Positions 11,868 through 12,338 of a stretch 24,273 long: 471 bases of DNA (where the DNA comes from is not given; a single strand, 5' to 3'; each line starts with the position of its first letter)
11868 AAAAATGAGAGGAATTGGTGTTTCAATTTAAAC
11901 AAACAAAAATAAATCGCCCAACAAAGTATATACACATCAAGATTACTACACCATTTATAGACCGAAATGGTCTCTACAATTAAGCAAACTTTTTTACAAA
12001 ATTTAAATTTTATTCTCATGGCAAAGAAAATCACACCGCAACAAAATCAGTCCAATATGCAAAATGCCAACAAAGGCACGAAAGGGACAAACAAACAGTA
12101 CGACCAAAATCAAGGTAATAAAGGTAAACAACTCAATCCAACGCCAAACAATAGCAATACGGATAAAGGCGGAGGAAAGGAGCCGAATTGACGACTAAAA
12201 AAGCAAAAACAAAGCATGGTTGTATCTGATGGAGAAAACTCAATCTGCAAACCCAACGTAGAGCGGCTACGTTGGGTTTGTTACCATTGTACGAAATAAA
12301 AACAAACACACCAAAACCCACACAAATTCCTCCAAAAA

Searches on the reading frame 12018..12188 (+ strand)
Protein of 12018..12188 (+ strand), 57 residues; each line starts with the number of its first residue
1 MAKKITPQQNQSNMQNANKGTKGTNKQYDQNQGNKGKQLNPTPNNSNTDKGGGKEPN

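Call 72: find_encoding_contigs(protein=window:12018-12188:+, flank=6000, max_places=10)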
Protein window:12018-12188:+ (57 aa): 6 contigs read that carry it; 6 places shown.
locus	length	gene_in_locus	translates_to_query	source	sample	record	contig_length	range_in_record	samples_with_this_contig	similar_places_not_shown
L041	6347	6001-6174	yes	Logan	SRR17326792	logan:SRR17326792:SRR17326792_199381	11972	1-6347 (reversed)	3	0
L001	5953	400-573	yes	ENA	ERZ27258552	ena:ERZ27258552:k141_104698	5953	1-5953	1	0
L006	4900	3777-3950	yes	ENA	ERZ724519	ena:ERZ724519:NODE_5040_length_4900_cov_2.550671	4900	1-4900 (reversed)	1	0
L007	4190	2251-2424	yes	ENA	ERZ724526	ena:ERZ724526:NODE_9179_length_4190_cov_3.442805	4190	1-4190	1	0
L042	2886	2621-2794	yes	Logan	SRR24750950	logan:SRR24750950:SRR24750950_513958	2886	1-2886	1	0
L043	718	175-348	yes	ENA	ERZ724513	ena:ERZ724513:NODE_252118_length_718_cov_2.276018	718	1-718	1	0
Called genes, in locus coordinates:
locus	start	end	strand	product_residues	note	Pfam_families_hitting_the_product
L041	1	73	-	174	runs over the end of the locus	-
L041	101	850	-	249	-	PF13367:PrsW-protease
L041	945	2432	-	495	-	PF07498:Rho_N (weak), PF07497:Rho_RNA_bind, PF00006:ATP-synt_ab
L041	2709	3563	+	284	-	PF01479:S4, PF01728:FtsJ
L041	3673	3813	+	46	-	-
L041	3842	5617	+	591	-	PF10592:AIPR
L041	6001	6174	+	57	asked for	-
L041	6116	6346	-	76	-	?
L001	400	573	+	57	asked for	-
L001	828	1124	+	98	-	PF01909:NTP_transf_2, PF18765:Polbeta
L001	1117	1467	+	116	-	PF01934:HepT-like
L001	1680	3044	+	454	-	PF02661:Fic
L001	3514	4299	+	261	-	-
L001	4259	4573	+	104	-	-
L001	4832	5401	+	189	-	-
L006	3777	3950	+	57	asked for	-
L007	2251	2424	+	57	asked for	-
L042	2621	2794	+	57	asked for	-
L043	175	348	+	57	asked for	-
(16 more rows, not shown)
